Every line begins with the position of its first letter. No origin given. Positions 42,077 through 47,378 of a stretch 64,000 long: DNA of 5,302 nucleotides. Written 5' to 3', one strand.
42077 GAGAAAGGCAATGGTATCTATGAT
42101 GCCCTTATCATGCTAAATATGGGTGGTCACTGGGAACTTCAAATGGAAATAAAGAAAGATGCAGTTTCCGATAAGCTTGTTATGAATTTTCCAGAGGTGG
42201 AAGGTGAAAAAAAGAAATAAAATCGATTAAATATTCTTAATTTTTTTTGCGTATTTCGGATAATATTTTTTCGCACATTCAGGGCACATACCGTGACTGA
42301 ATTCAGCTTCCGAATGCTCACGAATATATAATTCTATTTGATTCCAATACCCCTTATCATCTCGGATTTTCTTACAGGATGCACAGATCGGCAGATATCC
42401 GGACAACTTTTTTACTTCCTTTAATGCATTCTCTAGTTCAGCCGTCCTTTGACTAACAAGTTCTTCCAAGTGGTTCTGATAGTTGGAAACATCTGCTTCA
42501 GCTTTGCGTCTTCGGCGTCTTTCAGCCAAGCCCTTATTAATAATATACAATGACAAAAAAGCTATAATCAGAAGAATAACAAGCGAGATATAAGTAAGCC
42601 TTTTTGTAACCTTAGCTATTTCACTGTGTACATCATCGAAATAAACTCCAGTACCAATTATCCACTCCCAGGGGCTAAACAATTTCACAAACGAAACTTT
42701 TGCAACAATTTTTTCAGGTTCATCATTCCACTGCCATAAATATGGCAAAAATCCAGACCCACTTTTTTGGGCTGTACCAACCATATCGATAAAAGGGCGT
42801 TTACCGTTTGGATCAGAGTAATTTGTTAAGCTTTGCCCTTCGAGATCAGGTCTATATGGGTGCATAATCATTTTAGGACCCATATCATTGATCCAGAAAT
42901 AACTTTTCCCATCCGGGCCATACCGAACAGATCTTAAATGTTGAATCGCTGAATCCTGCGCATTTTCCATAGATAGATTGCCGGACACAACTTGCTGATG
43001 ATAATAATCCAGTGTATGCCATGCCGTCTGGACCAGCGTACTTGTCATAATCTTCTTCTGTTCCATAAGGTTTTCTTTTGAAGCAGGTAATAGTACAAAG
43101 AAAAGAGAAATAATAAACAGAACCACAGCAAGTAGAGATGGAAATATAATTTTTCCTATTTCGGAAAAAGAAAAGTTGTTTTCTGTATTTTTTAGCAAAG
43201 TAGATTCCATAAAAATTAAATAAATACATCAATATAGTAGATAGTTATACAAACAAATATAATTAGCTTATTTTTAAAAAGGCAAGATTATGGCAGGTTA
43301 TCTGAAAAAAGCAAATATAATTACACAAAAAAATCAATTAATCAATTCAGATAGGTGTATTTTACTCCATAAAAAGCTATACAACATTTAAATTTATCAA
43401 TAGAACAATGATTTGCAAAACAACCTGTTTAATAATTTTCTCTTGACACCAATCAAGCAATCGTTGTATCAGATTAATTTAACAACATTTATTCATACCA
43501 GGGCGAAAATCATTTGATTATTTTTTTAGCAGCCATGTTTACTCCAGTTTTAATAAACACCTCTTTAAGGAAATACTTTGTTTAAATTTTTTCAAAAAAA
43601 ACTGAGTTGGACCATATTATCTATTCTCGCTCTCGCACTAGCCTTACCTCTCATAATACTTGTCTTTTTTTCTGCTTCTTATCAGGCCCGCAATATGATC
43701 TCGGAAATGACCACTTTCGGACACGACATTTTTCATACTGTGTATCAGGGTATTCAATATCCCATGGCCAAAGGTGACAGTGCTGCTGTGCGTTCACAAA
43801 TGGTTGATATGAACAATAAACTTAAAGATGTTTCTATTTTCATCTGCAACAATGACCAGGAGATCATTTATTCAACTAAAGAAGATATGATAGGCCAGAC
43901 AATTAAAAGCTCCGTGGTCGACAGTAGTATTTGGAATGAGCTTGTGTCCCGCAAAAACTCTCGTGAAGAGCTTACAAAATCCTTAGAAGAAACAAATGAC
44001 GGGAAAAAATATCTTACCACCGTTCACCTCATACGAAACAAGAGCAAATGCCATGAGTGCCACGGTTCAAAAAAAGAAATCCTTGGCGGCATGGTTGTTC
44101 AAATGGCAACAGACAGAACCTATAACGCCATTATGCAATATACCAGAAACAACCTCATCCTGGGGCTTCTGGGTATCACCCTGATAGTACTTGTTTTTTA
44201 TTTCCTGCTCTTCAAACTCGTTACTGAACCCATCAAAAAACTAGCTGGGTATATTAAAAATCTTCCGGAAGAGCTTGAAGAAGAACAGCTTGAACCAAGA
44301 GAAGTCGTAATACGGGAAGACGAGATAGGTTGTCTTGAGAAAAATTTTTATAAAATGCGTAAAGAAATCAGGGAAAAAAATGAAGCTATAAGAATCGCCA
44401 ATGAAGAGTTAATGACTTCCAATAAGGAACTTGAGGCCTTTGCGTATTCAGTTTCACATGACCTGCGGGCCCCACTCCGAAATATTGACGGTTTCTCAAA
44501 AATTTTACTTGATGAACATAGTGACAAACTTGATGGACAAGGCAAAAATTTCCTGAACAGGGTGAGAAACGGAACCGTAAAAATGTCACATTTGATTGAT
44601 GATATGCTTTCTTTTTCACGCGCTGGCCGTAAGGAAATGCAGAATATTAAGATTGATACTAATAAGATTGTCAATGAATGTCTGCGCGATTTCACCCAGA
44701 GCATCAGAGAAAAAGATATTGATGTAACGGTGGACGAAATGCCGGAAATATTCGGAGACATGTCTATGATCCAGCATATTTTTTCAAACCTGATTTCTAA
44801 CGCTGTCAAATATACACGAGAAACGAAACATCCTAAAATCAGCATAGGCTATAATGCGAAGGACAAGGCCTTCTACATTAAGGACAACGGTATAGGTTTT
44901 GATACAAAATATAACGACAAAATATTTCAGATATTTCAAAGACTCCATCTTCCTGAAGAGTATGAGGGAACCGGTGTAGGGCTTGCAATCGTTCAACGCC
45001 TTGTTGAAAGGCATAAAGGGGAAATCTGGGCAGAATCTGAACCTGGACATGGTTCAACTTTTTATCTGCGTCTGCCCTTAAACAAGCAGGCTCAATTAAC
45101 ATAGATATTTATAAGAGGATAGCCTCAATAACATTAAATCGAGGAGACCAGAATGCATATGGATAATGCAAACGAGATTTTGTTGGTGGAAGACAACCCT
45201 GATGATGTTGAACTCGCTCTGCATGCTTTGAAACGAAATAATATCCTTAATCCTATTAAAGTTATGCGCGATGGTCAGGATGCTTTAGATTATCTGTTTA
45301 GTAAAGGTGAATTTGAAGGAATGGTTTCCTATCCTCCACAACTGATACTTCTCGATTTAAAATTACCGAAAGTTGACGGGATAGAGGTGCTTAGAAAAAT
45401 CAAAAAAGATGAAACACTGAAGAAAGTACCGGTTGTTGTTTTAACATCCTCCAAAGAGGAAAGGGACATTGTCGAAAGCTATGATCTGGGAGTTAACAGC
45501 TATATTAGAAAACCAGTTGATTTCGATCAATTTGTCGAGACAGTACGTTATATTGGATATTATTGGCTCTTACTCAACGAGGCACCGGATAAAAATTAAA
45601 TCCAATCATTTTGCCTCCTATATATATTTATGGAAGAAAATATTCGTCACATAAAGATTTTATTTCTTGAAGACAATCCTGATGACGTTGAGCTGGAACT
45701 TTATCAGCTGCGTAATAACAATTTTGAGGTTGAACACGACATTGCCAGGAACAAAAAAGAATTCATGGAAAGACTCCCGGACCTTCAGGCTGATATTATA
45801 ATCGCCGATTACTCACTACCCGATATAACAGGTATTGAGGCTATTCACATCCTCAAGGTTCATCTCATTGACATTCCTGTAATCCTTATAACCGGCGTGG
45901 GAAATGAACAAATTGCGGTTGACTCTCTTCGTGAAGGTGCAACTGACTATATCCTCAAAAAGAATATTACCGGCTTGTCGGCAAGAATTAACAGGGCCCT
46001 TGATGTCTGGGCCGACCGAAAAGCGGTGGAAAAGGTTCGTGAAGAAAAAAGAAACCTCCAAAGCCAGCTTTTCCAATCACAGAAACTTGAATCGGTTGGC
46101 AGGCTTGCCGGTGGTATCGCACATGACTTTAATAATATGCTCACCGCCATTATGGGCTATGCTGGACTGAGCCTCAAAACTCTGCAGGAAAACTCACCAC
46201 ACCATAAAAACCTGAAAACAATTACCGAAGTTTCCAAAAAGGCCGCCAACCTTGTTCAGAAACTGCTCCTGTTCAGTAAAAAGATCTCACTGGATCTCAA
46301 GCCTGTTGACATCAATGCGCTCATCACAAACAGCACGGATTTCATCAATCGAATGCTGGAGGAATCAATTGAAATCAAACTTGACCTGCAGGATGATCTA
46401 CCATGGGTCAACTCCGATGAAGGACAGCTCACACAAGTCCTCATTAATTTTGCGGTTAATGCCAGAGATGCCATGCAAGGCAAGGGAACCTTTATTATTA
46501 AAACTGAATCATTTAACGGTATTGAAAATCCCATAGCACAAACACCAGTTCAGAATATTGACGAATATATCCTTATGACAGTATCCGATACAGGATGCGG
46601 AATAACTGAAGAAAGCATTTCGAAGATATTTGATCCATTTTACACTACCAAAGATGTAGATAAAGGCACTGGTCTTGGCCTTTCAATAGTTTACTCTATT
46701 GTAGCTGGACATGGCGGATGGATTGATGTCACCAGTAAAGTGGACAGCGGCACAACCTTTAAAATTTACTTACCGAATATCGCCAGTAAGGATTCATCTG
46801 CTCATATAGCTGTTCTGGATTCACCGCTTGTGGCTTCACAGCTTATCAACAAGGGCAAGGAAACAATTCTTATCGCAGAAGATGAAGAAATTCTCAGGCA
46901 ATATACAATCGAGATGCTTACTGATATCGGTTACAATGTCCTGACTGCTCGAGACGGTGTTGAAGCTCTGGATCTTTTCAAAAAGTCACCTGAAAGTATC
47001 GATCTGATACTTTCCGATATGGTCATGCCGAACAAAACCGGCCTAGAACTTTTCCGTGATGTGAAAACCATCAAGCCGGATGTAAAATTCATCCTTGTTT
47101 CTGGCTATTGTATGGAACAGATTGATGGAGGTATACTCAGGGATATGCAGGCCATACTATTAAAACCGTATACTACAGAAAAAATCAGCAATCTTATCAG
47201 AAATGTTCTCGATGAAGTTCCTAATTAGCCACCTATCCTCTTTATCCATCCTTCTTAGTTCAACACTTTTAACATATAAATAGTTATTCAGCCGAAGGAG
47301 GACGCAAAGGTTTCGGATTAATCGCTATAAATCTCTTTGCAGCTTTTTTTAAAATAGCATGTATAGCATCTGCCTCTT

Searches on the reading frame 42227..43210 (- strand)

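Call 80: search_protein_families(library=pfam, proteins=[window:42227-43210:-], max_evalue=0.00001)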
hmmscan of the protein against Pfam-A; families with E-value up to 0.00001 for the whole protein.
window:42227-43210:- (327 aa): 3 families
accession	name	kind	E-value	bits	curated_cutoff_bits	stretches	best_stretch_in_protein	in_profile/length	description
PF08269.17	dCache_2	-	3.4e-39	135.2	26.5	1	43-200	37-192/298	Cache domain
PF17200.10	sCache_2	-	3.9e-39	134.5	25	1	48-202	1-153/155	Single Cache domain 2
PF17201.10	Cache_3-Cache_2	-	2.7e-10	40.5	27.7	1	83-202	186-297/299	Cache 3/Cache 2 fusion domain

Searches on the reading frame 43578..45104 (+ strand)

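Call 6: search_protein_families(library=pfam, proteins=[window:43578-45104:+], max_evalue=0.01)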
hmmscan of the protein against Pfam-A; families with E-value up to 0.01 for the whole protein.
window:43578-45104:+ (508 aa): 5 families
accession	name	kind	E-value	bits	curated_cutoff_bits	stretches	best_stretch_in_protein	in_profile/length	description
PF02518.31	HATPase_c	-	1.1e-25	90.6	26.4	1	394-502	2-110/111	Histidine kinase-, DNA gyrase B-, and HSP90-like ATPase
PF00512.31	HisKA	-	4.6e-13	49.5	26.9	1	286-350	3-64/66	His Kinase A (phospho-acceptor) domain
PF21563.3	Mcp40H-20_sensor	-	8e-05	23.3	27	1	56-175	4-108/112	Methyl-accepting chemotaxis sensory transducer, class 40H, sensor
PF14501.12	HATPase_c_5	-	0.0005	20.4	22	1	398-488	6-91/102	GHKL domain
PF11845.13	Tll0287-like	-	0.0025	18.7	24.1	1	132-177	77-123/144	Tll0287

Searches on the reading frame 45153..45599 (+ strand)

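Call 6: search_protein_families(library=pfam, proteins=[window:45153-45599:+], max_evalue=0.01)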
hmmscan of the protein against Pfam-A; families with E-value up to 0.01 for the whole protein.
window:45153-45599:+ (148 aa): 1 family
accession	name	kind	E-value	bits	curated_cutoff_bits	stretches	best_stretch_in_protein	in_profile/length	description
PF00072.30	Response_reg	-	6.4e-21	75.1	30.2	1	9-131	1-110/111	Response regulator receiver domain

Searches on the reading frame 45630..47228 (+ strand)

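Call 6: search_protein_families(library=pfam, proteins=[window:45630-47228:+], max_evalue=0.01)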
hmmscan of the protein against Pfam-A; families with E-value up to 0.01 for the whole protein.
window:45630-47228:+ (532 aa): 3 families
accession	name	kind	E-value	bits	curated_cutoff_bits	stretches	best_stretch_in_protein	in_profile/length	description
PF00072.30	Response_reg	-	1.6e-33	115.6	30.2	2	413-523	1-110/111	Response regulator receiver domain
PF02518.31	HATPase_c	-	2.2e-22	80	26.4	1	263-382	2-108/111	Histidine kinase-, DNA gyrase B-, and HSP90-like ATPase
PF00512.31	HisKA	-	2.4e-08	34.4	26.9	1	157-218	3-63/66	His Kinase A (phospho-acceptor) domain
